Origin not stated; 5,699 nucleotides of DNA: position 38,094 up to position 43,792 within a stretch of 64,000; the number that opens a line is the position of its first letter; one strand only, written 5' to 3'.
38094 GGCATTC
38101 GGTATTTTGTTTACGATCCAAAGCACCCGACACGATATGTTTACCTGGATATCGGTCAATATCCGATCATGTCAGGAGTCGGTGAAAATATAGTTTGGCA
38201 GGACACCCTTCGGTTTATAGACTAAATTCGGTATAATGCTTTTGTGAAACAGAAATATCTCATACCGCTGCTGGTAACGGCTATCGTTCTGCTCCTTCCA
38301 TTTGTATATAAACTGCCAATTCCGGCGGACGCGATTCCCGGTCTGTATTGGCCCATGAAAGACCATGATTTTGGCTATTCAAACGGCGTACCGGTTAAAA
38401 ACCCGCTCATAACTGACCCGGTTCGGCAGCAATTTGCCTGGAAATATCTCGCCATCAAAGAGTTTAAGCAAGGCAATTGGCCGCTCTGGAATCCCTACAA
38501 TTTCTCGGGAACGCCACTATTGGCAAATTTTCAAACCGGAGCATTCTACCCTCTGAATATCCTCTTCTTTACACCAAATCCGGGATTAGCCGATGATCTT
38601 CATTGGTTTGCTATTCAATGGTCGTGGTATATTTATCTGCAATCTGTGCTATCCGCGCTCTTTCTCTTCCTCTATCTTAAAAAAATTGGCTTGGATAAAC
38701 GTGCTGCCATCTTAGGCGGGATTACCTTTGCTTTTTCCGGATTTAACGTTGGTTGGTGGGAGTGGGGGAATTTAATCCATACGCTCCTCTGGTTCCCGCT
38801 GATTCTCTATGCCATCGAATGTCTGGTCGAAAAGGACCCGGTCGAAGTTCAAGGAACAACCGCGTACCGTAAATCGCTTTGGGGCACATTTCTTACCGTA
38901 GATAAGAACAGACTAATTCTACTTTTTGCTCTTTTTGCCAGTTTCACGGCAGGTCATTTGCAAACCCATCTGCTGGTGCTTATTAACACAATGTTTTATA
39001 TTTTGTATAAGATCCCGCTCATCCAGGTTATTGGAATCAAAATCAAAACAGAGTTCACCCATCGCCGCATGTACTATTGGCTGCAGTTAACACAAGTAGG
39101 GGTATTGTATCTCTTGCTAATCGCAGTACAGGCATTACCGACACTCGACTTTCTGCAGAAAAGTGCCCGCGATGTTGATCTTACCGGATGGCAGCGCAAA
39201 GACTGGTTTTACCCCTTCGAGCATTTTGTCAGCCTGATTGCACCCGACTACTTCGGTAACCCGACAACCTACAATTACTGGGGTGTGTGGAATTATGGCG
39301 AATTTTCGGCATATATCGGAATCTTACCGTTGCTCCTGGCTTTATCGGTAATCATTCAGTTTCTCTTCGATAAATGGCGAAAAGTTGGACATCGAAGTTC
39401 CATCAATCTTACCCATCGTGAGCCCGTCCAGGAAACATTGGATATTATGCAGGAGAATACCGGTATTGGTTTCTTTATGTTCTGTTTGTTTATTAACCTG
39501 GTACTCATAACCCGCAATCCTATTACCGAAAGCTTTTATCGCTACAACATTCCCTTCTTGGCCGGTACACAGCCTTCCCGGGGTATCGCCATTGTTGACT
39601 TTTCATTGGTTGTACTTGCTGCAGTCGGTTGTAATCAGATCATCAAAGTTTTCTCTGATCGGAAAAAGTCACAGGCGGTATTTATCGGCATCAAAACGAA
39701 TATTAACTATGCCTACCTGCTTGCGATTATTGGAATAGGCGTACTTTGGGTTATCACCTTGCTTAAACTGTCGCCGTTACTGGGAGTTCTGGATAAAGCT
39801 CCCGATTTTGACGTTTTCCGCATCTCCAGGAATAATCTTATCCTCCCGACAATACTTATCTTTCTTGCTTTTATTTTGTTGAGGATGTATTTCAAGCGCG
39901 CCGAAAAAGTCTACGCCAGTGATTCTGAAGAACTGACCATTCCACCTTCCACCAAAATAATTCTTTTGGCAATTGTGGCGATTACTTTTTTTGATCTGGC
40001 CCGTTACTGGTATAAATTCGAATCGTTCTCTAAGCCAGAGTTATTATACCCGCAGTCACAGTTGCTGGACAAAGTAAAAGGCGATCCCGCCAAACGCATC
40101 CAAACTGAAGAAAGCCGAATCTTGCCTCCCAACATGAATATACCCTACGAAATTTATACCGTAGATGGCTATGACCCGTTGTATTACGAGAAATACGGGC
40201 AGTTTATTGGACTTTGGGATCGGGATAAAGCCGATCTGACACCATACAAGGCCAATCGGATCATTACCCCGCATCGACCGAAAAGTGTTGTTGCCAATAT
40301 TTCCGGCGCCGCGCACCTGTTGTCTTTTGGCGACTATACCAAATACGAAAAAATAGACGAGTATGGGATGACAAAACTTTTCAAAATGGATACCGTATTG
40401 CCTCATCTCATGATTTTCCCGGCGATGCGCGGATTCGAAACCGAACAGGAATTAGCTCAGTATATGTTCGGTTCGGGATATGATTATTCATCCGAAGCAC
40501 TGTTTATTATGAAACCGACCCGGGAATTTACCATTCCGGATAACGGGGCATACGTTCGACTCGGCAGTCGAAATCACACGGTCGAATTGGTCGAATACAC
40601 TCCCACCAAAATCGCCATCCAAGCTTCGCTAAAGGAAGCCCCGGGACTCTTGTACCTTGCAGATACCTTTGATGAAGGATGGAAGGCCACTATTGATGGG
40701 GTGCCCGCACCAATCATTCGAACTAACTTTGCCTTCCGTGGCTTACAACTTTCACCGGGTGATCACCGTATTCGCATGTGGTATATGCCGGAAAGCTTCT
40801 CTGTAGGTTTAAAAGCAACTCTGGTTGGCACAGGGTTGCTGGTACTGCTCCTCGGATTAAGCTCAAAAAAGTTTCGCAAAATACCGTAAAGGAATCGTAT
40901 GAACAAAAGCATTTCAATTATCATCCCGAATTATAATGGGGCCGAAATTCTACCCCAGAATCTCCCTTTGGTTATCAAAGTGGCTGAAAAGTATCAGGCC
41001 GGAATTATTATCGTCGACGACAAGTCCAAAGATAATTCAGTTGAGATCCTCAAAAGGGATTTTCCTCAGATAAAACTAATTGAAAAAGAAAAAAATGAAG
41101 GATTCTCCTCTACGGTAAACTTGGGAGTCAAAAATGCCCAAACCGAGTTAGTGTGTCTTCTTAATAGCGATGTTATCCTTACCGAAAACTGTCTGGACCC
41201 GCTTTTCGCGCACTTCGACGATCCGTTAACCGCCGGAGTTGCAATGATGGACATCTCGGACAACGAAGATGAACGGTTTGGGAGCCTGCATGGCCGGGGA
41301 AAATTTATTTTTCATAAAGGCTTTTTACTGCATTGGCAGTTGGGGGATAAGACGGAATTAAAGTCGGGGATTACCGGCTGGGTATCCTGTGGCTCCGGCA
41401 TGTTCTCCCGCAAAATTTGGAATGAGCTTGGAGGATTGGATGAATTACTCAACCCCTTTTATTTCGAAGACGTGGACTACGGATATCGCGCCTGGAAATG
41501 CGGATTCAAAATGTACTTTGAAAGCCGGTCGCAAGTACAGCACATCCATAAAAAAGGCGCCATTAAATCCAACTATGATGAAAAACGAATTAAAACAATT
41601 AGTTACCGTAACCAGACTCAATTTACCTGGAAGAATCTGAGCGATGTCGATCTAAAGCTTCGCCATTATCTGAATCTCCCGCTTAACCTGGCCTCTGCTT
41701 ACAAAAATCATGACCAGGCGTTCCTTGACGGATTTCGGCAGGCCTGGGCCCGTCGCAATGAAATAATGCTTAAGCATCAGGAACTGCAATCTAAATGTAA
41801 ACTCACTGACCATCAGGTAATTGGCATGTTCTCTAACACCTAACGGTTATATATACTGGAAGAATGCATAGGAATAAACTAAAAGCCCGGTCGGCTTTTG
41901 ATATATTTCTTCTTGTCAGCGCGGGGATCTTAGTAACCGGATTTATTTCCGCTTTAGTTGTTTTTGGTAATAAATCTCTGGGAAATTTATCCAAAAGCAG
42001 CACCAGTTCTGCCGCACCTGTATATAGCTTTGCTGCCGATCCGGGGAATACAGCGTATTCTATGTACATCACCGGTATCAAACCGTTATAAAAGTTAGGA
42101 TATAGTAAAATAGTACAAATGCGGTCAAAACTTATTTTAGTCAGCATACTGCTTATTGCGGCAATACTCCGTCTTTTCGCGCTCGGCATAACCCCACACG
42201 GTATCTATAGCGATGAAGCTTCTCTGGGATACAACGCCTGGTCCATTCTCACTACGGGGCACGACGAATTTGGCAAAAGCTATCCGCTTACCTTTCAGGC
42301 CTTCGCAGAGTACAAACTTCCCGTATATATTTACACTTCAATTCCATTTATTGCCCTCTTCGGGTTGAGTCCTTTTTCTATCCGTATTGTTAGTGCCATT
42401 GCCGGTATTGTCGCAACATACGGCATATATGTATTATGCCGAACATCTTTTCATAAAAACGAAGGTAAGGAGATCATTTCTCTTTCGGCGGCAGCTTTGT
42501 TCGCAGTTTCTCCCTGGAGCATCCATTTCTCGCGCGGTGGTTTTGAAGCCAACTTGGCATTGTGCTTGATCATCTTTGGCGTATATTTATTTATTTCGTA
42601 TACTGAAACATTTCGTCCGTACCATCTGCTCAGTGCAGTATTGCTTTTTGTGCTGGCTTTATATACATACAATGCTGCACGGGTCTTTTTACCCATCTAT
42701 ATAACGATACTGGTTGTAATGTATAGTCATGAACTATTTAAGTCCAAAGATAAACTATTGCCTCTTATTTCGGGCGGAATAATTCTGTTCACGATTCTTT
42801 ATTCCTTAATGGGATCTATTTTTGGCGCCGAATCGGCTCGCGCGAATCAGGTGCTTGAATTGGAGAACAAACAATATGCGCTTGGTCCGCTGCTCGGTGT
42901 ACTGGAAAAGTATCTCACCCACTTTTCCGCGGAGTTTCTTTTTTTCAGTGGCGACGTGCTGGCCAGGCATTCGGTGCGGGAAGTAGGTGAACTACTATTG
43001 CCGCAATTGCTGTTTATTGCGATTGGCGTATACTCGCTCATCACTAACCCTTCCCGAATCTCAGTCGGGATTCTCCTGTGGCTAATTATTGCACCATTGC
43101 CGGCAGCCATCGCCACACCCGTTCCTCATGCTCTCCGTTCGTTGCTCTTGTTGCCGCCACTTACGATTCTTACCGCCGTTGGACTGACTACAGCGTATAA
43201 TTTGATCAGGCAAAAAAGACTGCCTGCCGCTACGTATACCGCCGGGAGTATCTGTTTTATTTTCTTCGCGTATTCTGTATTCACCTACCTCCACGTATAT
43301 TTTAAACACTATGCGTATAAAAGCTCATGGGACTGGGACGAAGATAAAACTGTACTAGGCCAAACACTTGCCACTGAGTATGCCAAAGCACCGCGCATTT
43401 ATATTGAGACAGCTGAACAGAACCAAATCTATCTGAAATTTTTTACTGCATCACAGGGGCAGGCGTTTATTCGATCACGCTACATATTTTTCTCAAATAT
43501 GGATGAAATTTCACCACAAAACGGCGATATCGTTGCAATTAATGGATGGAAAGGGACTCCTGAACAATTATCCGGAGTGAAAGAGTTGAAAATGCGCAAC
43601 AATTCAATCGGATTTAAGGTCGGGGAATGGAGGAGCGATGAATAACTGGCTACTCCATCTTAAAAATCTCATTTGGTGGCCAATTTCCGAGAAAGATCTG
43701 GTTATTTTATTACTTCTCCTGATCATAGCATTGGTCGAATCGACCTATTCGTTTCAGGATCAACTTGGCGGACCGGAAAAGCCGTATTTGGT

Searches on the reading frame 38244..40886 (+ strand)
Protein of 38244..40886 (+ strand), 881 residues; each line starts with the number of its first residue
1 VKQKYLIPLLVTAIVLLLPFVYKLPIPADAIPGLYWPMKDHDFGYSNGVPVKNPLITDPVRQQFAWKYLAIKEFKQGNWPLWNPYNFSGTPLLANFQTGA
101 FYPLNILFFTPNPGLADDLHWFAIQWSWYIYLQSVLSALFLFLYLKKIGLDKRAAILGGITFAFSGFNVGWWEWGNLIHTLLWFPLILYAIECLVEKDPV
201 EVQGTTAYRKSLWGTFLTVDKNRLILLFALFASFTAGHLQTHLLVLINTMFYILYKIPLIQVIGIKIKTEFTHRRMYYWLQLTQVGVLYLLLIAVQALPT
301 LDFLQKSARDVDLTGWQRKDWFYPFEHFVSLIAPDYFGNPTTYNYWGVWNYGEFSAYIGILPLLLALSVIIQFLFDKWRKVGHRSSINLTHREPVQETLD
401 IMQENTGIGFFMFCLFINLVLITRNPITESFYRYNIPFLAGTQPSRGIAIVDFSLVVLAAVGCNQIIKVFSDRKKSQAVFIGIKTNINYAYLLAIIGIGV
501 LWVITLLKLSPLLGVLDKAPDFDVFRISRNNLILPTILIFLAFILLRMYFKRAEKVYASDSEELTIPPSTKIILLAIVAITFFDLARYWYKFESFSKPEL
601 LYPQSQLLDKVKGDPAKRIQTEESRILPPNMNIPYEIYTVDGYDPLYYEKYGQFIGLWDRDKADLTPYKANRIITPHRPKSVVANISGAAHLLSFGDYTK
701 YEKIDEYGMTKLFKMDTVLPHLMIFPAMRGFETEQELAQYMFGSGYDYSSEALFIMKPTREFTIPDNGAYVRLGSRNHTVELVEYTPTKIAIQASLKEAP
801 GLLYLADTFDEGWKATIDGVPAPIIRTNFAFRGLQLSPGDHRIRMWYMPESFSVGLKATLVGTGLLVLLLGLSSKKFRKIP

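Call 5: search_protein_families(library=pfam, proteins=[window:38244-40886:+], max_evalue=0.01)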
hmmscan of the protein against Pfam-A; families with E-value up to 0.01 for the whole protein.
window:38244-40886:+ (881 aa): 1 family
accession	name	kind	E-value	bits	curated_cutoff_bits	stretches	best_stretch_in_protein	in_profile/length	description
PF09586.16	YfhO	-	6.6e-13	48.4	28.5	2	777-856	753-832/835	Bacterial membrane protein YfhO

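Call 16: search_protein_families(library=ncbifam, proteins=[window:38244-40886:+], max_evalue=0.1)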
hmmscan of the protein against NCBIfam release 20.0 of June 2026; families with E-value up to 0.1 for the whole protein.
window:38244-40886:+ (881 aa): 0 families

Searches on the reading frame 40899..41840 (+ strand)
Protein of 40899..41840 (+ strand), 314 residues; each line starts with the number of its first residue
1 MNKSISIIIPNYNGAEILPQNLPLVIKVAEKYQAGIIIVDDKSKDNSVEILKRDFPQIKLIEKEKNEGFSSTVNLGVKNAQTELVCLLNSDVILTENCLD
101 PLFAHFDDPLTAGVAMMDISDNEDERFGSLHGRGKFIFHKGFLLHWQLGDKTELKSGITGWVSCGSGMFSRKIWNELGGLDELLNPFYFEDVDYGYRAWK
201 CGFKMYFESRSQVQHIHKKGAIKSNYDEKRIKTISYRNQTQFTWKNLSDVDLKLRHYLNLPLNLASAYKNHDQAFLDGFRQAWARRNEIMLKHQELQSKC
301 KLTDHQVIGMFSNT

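Call 5: search_protein_families(library=pfam, proteins=[window:40899-41840:+], max_evalue=0.01)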
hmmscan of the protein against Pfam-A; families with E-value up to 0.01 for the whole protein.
window:40899-41840:+ (314 aa): 5 families
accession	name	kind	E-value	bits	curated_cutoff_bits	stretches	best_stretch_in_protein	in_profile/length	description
PF00535.33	Glycos_transf_2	-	1e-23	84.5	23.3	1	6-141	1-132/168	Glycosyl transferase family 2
PF13641.12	Glyco_tranf_2_3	-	2.2e-12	47.9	27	1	5-218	3-214/230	Glycosyltransferase like family 2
PF13632.12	Glyco_trans_2_3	-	0.00056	20.2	27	1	85-216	2-124/198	Glycosyl transferase family group 2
PF13506.12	Glyco_transf_21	-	0.001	19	21.7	1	68-218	14-157/174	Glycosyl transferase family 21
PF10111.15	Glyco_tranf_2_2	-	0.0055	16.7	27.3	0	7-100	2-100/276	Glycosyltransferase like family 2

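Call 16: search_protein_families(library=ncbifam, proteins=[window:40899-41840:+], max_evalue=0.1)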
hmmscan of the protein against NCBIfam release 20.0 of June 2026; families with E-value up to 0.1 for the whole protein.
window:40899-41840:+ (314 aa): 23 families
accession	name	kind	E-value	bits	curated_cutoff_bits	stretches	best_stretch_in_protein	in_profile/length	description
TIGR03965.1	mycofact_glyco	equivalog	3.3e-19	69.1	280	1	3-219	74-284/467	mycofactocin biosynthesis glycosyltransferase MftF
NF041875.1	EPS_EpsD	equivalog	3.8e-14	52.8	370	1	5-220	1-211/325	exopolysaccharide biosynthesis glycosyltransferase EpsD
TIGR03937.1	PgaC_IcaA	equivalog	4.4e-13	49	422.3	1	3-108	45-152/407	poly-beta-1,6-N-acetyl-D-glucosamine synthase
TIGR04283.1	glyco_like_mftF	equivalog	3.5e-12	46.4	182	1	5-106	1-97/221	TIGR04283 family arsenosugar biosynthesis glycosyltransferase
NF007482.0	PRK10073.1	equivalog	1.5e-11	43.9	423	1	3-95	6-99/334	glycosyltransferase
TIGR01556.1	rhamnosyltran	subfamily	1.9e-10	40.4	200.55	1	26-217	14-202/281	rhamnosyltransferase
NF047683.1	TeichurnBiosyTuaG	equivalog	4.3e-08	33.1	400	1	3-100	6-105/252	teichuronic acid biosynthesis protein TuaG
NF038302.1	EPS_HpsE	equivalog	2.5e-07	30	300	1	5-97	3-102/307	hormogonium polysaccharide biosynthesis glycosyltransferase HpsE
NF007986.1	PRK10714.1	equivalog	1.8e-06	27.2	529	1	3-92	6-101/316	undecaprenyl-phosphate 4-deoxy-4-formamido-L-arabinose transferase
TIGR03111.1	glyc2_xrt_Gpos1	hypoth_equivalog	1.8e-06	27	363.95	1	4-108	50-158/439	TIGR03111 family XrtG-associated glycosyltransferase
NF050050.1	ProtGlycPglI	equivalog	2.5e-06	27.1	500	1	4-108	3-110/306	GalNAc(5)-diNAcBac-PP-undecaprenol beta-1,3-glucosyltransferase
TIGR04195.1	S_glycosyl_SunS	equivalog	3.7e-06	26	350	1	34-93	84-143/421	SunS family peptide S-glycosyltransferase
NF038299.1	EPS_HpsN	equivalog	6.1e-06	25.4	425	1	4-104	2-104/317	hormogonium polysaccharide biosynthesis glycosyltransferase HpsN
NF053739.1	GlytfEpsEBac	equivalog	1.7e-05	24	450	1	5-100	3-101/265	glycosyltransferase EpsE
NF047588.1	GlcsyltransPgfSStrep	equivalog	0.00055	19.2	500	1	5-104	3-108/308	glycosyltransferase PgfS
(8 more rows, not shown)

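Call 66: search_solved_structures(query=window:40899-41840:+, max_evalue=0.001)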
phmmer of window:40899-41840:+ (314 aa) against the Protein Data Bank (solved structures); distinct sequences matched with E-value up to 0.001: 23.
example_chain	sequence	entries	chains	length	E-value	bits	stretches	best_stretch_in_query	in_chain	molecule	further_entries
2z87_A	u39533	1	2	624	1.5e-12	50.5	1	4-92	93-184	Chondroitin synthase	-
2z86_A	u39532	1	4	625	1.5e-12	50.5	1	4-92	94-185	Chondroitin synthase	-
2d7i_A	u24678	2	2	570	1e-09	41.2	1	5-219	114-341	Polypeptide N-acetylgalactosaminyltransferase 10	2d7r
6nqt_A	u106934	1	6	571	4.4e-08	35.9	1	7-219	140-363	Polypeptide N-acetylgalactosaminyltransferase 2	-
6e7i_A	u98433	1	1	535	4.6e-08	35.8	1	7-219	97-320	Polypeptide N-acetylgalactosaminyltransferase 2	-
2ffu_A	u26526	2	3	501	5e-08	35.7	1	7-219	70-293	Polypeptide N-acetylgalactosaminyltransferase 2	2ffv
6egs_A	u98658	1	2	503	5.1e-08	35.7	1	7-219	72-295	Polypeptide N-acetylgalactosaminyltransferase 2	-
4d11_C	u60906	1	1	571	5.7e-08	35.5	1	7-219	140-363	POLYPEPTIDE GALNAC-TRANSFERASE T2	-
4d0t_A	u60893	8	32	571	5.8e-08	35.5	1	7-219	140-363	POLYPEPTIDE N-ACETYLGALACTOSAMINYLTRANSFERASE 2 | POLYPEPTIDE GALNAC-TRANSFERASE T2 | GALNAC-T2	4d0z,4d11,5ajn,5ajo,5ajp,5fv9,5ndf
6h1j_A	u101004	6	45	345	1.2e-07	34.4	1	3-105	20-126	Probable ss-1,3-N-acetylglucosaminyltransferase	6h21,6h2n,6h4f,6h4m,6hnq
6s22_A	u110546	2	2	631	3e-06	29.8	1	35-219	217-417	Polypeptide N-acetylgalactosaminyltransferase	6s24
6pxu_A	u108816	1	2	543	3.7e-06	29.5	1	7-222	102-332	Polypeptide N-acetylgalactosaminyltransferase 12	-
6e4r_A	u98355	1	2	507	4.9e-06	29.2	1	33-220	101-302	polypeptide N-acetylgalactosaminyltransferase 9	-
6e4q_A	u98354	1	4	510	4.9e-06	29.1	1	33-220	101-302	polypeptide N-acetylgalactosaminyltransferase 9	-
6iwq_A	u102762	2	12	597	5.7e-06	28.9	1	4-219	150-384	N-acetylgalactosaminyltransferase 7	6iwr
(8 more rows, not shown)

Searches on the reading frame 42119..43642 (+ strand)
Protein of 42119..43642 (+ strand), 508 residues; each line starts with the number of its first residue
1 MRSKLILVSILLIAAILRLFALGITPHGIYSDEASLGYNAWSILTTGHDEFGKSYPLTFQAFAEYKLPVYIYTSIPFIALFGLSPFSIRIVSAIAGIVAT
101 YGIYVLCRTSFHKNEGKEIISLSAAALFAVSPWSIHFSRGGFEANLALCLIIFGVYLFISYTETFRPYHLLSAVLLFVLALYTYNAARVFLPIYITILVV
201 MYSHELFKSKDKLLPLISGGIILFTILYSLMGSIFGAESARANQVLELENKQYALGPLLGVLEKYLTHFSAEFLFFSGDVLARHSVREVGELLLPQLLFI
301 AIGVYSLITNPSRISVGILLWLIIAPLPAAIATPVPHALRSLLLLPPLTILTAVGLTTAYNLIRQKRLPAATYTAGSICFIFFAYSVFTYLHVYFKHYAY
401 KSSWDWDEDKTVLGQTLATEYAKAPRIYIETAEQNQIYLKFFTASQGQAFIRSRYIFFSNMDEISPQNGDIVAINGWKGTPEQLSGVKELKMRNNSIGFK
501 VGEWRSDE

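Call 5: search_protein_families(library=pfam, proteins=[window:42119-43642:+], max_evalue=0.01)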
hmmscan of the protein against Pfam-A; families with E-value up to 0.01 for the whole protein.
window:42119-43642:+ (508 aa): 2 families
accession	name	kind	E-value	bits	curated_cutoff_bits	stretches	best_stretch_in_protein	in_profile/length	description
PF13231.12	PMT_2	-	1.3e-08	35.7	26.1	1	68-225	4-155/160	Dolichyl-phosphate-mannose-protein mannosyltransferase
PF20176.3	DUF6541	-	0.0065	15.2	29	0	92-184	187-280/646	Family of unknown function (DUF6541)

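Call 16: search_protein_families(library=ncbifam, proteins=[window:42119-43642:+], max_evalue=0.1)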
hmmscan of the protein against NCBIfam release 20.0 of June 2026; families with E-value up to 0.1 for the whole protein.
window:42119-43642:+ (508 aa): 1 family
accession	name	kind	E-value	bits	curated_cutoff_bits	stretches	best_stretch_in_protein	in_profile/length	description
TIGR03663.1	TIGR03663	subfamily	9e-10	38.1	126.25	1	6-208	3-187/435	flippase activity-associated protein Agl23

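Call 40: search_solved_structures(query=window:42119-43642:+, max_evalue=1)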
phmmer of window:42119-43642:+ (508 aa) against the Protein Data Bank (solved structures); distinct sequences matched with E-value up to 1: 0.
